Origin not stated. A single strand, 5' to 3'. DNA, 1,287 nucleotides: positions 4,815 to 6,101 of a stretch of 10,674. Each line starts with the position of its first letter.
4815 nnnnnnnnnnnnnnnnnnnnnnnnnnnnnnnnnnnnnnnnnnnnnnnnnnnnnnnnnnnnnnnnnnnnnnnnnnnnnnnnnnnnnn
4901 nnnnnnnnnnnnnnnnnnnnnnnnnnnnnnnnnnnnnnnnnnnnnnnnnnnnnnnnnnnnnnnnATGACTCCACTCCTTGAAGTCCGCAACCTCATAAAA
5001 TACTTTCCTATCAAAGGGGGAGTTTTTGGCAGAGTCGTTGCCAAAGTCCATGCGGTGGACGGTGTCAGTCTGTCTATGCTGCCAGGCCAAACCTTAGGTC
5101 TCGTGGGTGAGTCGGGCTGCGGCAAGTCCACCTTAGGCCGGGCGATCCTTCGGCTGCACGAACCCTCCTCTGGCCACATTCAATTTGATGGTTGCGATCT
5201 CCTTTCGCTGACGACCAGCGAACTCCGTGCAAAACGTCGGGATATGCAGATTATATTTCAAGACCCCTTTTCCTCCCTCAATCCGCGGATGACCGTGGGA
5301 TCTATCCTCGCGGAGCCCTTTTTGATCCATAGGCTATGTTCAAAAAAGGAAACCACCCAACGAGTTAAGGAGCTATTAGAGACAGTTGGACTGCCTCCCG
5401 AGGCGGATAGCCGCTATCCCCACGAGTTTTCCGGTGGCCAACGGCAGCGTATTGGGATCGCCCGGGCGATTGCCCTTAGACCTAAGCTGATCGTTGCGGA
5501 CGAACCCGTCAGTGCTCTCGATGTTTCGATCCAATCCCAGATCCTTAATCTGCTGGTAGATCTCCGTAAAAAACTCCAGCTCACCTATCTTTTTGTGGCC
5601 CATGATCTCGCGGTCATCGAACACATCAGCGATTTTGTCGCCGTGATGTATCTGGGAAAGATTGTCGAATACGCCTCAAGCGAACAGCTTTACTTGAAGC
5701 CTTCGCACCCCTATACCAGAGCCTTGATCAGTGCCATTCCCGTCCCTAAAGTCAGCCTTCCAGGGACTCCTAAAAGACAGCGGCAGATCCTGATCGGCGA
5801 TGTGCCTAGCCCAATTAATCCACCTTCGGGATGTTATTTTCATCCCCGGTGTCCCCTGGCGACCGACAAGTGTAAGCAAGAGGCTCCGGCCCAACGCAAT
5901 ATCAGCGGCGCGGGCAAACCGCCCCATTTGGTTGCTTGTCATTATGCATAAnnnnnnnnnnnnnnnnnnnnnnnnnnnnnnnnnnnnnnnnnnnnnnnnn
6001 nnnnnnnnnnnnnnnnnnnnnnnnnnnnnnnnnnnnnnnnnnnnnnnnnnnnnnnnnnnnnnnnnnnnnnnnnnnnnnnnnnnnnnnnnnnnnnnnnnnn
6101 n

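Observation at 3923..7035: Orphan oppD/oppF ATPase pair translationally coupled to murG, outside any dcw cluster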

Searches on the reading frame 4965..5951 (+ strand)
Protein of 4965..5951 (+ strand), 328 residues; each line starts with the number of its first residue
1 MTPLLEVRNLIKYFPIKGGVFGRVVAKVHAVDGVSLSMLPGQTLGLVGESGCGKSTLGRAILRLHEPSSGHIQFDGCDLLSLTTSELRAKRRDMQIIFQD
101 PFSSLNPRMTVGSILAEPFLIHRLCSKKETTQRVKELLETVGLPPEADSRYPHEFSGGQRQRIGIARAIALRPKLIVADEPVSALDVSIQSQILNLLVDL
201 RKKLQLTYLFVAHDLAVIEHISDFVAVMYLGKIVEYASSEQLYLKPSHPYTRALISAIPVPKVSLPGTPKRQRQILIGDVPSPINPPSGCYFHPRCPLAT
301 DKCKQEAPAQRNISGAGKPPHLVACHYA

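Call 6: search_protein_families(library=pfam, proteins=[window:4965-5951:+], max_evalue=0.01)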
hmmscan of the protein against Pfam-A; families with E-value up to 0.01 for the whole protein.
window:4965-5951:+ (328 aa): 6 families
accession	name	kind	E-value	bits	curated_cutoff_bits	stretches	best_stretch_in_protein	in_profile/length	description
PF00005.33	ABC_tran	-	2.6e-33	116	25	1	32-182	2-136/137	ABC transporter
PF08352.17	oligo_HPY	-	4.5e-17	62.6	27.1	1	234-303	1-65/65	Oligopeptide/dipeptide transporter, C-terminal region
PF13304.12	AAA_21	-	5.3e-06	27.1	27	0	149-217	232-302/304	AAA domain, putative AbiEii toxin, Type IV TA system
PF02463.25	SMC_N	-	1.3e-05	25.2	40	1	45-228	28-212/220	RecF/RecN/SMC N terminal domain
PF13401.12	AAA_22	-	0.00076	20.2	27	1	46-202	10-109/130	AAA domain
PF13191.12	AAA_16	-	0.0044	18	32.6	1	44-100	27-85/167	AAA ATPase domain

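Call 7: search_protein_families(library=ncbifam, proteins=[window:4965-5951:+], max_evalue=0.001)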
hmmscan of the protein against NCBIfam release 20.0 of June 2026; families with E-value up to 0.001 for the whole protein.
window:4965-5951:+ (328 aa): 189 families (the best 25 are shown)
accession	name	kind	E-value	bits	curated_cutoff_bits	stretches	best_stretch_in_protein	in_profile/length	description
NF008453.0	PRK11308.1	subfamily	3.9e-121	404.4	408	1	2-327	10-325/334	dipeptide ABC transporter ATP-binding protein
NF011659.0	PRK15079.1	equivalog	1.8e-117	391.8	540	1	4-311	11-319/334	murein tripeptide/oligopeptide ABC transporter ATP binding protein OppF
NF007613.0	PRK10261.1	equivalog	2.7e-108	363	1077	1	2-285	311-591/623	glutathione ABC transporter ATP-binding protein GsiA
NF043071.1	DppF_dipep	equivalog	8.2e-103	344.3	660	1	2-314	11-318/331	dipeptide ABC transporter ATP-binding subunit DppF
NF043078.1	MMSYN1_0168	equivalog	2.6e-88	297.3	800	3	134-263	473-602/649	oligopeptide ABC transporter ATP-binding protein OppF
NF011713.0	PRK15134.1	equivalog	8.2e-80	268.9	834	1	2-256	273-527/529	microcin C ABC transporter ATP-binding protein YejF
TIGR02769.1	nickel_nikE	equivalog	7.2e-75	251.9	332.55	1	4-258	2-253/265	nickel import ATP-binding protein NikE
NF008246.0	PRK11022.1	equivalog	1.9e-72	244.1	541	1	21-316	13-310/326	dipeptide ABC transporter ATP-binding protein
NF007010.1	PRK09473.1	subfamily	2e-70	237.1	575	1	25-312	15-302/318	oligopeptide ABC transporter ATP-binding protein OppD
NF007739.0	PRK10419.1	subfamily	1.9e-68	230.9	354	1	4-272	3-262/268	nickel ABC transporter ATP-binding protein NikE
NF011692.0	PRK15112.1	equivalog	2e-61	207.9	452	1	3-257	4-253/269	putrescine export ABC transporter ATP-binding protein SapF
NF043079.1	MMSYN1_0167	equivalog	8.3e-61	206.4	740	1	93-259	307-475/561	oligopeptide ABC transporter ATP-binding protein OppD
NF047578.1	opine_ATP_CntD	equivalog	3.4e-57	193.7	380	1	30-257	19-252/266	staphylopine uptake ABC transporter ATP-binding protein CntD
NF047576.1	opine_ATP_CntF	equivalog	4.5e-57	193.3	385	1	30-257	19-252/264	staphylopine uptake ABC transporter ATP-binding protein CntF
TIGR02770.1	nickel_nikD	equivalog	1.7e-54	184.7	318.7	1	31-257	2-228/230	nickel import ATP-binding protein NikD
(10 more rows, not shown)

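Call 22: find_homologous_proteins(query=window:4965-5951:+)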
Query window:4965-5951:+ (328 aa): 8000 proteins with E <= 0.001 among 8000 candidates; the best 120 are listed.
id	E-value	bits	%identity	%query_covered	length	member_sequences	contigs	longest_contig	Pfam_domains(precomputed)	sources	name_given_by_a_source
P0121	3.2e-169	580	80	100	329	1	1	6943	PF00005.34,PF08352.18,PF13304.13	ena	-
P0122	1.5e-166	571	62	99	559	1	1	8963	PF00005.34,PF02463.26,PF08352.18,PF13304.13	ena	-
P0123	3.0e-164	564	78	100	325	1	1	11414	PF00005.34,PF08352.18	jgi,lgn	jgi:oligopeptide/dipeptide ABC transporter ATP-binding protein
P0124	2.6e-163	561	78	100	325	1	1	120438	PF00005.34,PF08352.18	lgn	-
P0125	9.9e-163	559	78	100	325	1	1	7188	PF00005.34,PF08352.18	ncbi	-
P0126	1.0e-162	559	78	100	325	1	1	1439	PF00005.34,PF08352.18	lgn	-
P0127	1.2e-162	559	77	100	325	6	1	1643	PF00005.34,PF08352.18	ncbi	-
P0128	2.1e-162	558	78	99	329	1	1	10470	PF00005.34,PF08352.18,PF13304.13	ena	-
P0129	2.4e-162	558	78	99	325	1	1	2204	PF00005.34,PF08352.18,PF13304.13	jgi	jgi:oligopeptide/dipeptide ABC transporter ATP-binding protein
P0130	6.9e-162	556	77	100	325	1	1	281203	PF00005.34,PF08352.18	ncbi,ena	-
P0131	7.2e-162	556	77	100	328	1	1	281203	PF00005.34,PF08352.18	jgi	jgi:oligopeptide/dipeptide ABC transporter ATP-binding protein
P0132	2.1e-161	555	78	99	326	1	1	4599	PF00005.34,PF08352.18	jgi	jgi:oligopeptide/dipeptide ABC transporter ATP-binding protein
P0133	2.4e-161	554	77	100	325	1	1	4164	PF00005.34,PF08352.18,PF13304.13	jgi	jgi:oligopeptide/dipeptide ABC transporter ATP-binding protein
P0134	4.2e-161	554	77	100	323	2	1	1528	PF00005.34,PF08352.18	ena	-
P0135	8.9e-161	552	77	100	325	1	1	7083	PF00005.34,PF08352.18,PF13304.13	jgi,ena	-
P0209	1.8e-143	496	68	99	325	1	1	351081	PF00005.34,PF08352.18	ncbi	ncbi:MAG: dipeptide ABC transporter ATP-binding protein [Bdellovibrionota bacterium]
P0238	5.7e-137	474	66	100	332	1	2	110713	PF00005.34,PF08352.18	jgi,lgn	jgi:oligopeptide/dipeptide ABC transporter ATP-binding protein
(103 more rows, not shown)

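Call 25: find_encoding_contigs(protein=P0209, flank=10000, max_places=1)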
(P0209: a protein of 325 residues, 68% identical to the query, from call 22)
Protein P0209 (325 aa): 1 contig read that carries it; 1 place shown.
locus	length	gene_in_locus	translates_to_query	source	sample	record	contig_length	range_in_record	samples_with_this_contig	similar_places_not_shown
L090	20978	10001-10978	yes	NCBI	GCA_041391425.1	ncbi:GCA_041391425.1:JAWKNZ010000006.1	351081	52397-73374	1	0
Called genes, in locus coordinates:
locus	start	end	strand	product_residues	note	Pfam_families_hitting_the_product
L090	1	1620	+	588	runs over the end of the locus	PF02163:Peptidase_M50, PF00595:PDZ (faint), PF13180:PDZ_2, PF17820:PDZ_6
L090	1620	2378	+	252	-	PF00814:TsaD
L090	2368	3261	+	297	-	PF01066:CDP-OH_P_transf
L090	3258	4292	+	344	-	PF01118:Semialdhyde_dh, PF02774:Semialdhyde_dhC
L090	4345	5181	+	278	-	-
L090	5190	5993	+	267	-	PF01416:PseudoU_synth_1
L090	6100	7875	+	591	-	PF13429:TPR_15 (weak), PF23914:TPR_CcmH_CycH, PF14559:TPR_19 (weak), PF12569:NatA_aux_su (weak), PF23914:TPR_CcmH_CycH (weak), PF13431:TPR_17 (weak), PF13424:TPR_12, PF07719:TPR_2 (weak), +24 more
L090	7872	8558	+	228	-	-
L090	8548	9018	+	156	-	PF05157:MshEN (weak)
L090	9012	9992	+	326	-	PF00005:ABC_tran, PF13304:AAA_21 (weak), PF08352:oligo_HPY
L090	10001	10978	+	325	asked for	PF00005:ABC_tran, PF08352:oligo_HPY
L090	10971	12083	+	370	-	PF03033:Glyco_transf_28, PF13528:Glyco_trans_1_3 (weak), PF04101:Glyco_tran_28_C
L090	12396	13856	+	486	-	PF01464:SLT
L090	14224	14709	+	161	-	PF04028:DUF374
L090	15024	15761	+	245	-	-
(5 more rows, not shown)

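Call 26: find_encoding_contigs(protein=P0238, flank=10000, max_places=1)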
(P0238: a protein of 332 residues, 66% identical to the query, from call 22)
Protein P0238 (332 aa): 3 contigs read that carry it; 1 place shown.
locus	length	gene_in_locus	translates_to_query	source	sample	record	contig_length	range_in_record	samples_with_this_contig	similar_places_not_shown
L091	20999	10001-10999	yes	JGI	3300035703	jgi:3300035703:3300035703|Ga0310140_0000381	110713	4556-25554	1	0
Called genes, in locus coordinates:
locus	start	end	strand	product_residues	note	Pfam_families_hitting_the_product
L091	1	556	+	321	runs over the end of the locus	PF00781:DAGK_cat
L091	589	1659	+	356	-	-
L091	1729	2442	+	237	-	PF13302:Acetyltransf_3, PF00583:Acetyltransf_1, PF13508:Acetyltransf_7 (weak)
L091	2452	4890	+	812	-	PF00580:UvrD-helicase, PF13086:AAA_11 (weak), PF13245:AAA_19, PF13604:AAA_30 (faint), PF01443:Viral_helicase1 (faint), PF13361:UvrD_C, PF13538:UvrD_C_2, PF21196:PcrA_UvrD_tudor (weak)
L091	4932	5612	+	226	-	PF00834:Ribul_P_3_epim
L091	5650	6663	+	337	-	PF00348:polyprenyl_synt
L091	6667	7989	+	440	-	PF00675:Peptidase_M16, PF05193:Peptidase_M16_C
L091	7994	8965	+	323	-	PF14226:DIOX_N, PF03171:2OG-FeII_Oxy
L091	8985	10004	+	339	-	PF00005:ABC_tran, PF13304:AAA_21 (weak), PF08352:oligo_HPY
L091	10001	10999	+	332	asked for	PF00005:ABC_tran, PF08352:oligo_HPY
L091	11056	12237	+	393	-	PF00903:Glyoxalase (weak), PF13669:Glyoxalase_4 (faint), PF00903:Glyoxalase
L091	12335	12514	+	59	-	-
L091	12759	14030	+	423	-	PF07399:Na_H_antiport_3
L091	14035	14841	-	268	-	PF01400:Astacin (faint)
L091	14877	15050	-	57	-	-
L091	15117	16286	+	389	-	PF09976:TPR_21 (weak), PF13431:TPR_17 (faint), PF23914:TPR_CcmH_CycH (weak), PF13371:TPR_9 (faint), PF13428:TPR_14 (faint), PF14559:TPR_19 (weak), PF23914:TPR_CcmH_CycH (weak), PF00515:TPR_1 (weak), +9 more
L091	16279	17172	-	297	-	PF00749:tRNA-synt_1c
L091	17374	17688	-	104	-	PF00137:ATP-synt_C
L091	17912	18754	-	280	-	PF00119:ATP-synt_A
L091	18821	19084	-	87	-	-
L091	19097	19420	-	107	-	-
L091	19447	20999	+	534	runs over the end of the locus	PF00308:Bac_DnaA, PF01695:IstB_IS21, PF08299:Bac_DnaA_C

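Call 27: find_encoding_contigs(protein=P0122, flank=10000, max_places=1)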
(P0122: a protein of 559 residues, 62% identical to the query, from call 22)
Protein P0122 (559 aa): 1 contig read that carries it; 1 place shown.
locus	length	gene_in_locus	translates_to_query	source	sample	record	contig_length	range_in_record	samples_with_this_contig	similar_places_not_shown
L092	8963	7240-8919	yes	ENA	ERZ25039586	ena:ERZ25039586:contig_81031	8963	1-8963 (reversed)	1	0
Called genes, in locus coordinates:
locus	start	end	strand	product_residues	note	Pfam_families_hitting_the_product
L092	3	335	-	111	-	?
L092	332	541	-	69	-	-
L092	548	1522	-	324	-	PF16868:NMT1_3, PF12974:Phosphonate-bd (weak)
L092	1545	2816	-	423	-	-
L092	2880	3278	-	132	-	PF12840:HTH_20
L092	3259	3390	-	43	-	-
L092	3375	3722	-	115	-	-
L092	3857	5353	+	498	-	PF01625:PMSR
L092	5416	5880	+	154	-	PF13512:TPR_18 (faint), PF13525:YfiO, PF07719:TPR_2 (faint), PF13174:TPR_6 (faint), PF20225:DUF6584 (faint), PF13428:TPR_14 (faint), PF14559:TPR_19 (faint)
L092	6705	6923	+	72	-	-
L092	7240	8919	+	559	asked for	PF00005:ABC_tran, PF13304:AAA_21 (faint), PF02463:SMC_N (faint), PF08352:oligo_HPY, PF00005:ABC_tran, PF08352:oligo_HPY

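Call 37: search_solved_structures(query=window:4965-5951:+, max_evalue=1e-40)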
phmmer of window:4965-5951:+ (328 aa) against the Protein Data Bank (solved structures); distinct sequences matched with E-value up to 1e-40: 51.
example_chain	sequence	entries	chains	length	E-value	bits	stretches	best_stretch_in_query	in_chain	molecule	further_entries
8j5q_D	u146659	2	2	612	6.6e-134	449.3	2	4-262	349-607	Uncharacterized ABC transporter ATP-binding protein Rv1281c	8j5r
8j5s_D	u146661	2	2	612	3.9e-133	446.8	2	4-262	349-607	Uncharacterized ABC transporter ATP-binding protein Rv1281c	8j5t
8wd9_D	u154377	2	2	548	1.5e-113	382.4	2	5-260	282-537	Probable dipeptide-transport ATP-binding protein ABC transporter DppD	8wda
8wdb_D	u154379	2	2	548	1e-112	379.7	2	5-260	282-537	Probable dipeptide-transport ATP-binding protein ABC transporter DppD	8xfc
8z21_D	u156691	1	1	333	6.8e-102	344.1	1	4-309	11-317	Oligopeptide transport ATP-binding protein OppF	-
8z1v_D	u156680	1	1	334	9.4e-93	314.1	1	2-315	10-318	Dipeptide transport ATP-binding protein DppF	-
8z1w_D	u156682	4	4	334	2.5e-92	312.7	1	2-315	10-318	Dipeptide transport ATP-binding protein DppF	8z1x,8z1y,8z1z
8z1v_C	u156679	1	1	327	3.3e-65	223.6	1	21-318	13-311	Dipeptide transport ATP-binding protein DppD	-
8z1w_C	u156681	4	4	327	8.8e-65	222.2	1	21-318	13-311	Dipeptide transport ATP-binding protein DppD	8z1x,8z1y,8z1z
8z21_C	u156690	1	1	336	3.5e-63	216.9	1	26-311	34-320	Oligopeptide transport ATP-binding protein OppD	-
4fwi_B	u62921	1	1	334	2.4e-59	204.3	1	27-326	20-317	ABC-type dipeptide/oligopeptide/nickel transport system, ATPase component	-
7niu_A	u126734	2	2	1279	2.5e-46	161.6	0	26-245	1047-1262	Isoform 2 of Phosphatidylcholine translocator ABCB4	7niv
9nfi_A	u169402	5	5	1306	4.4e-46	160.8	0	29-253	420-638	Permeability Glycoprotein (P-gp)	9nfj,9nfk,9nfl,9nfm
9oe1_A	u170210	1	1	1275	7.9e-46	159.9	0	28-243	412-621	ATP-binding cassette, sub-family B (MDR/TAP), member 4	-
9ody_A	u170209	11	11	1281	8.3e-46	159.8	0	28-243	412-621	ATP-binding cassette, sub-family B (MDR/TAP), member 4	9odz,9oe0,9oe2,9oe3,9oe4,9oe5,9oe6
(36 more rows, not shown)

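Call 50: search_protein_families(library=ncbifam, proteins=[L091:7994-8965:+], max_evalue=0.01)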
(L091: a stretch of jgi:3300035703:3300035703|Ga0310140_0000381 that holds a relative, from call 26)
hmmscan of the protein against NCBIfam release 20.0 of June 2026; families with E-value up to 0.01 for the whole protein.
L091:7994-8965:+ (323 aa): 0 families

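Call 59: search_protein_families(library=padloc, proteins=[window:4965-5951:+], max_evalue=0.001)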
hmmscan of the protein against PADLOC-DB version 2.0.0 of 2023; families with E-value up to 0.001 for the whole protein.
window:4965-5951:+ (328 aa): 4 families
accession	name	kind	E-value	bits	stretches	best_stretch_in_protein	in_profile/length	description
PDLC04135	mad3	-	4.3e-27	93.6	2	140-231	249-340/374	mads_3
PDLC02914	ATPase-Toprim_I-B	-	5.5e-09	33.7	1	155-232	185-261/443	-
PDLC04140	mad8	-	1e-06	26.5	1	28-218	14-237/314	mads_8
PDLC02980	AriA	-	1.2e-05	23.4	0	45-71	3-28/304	-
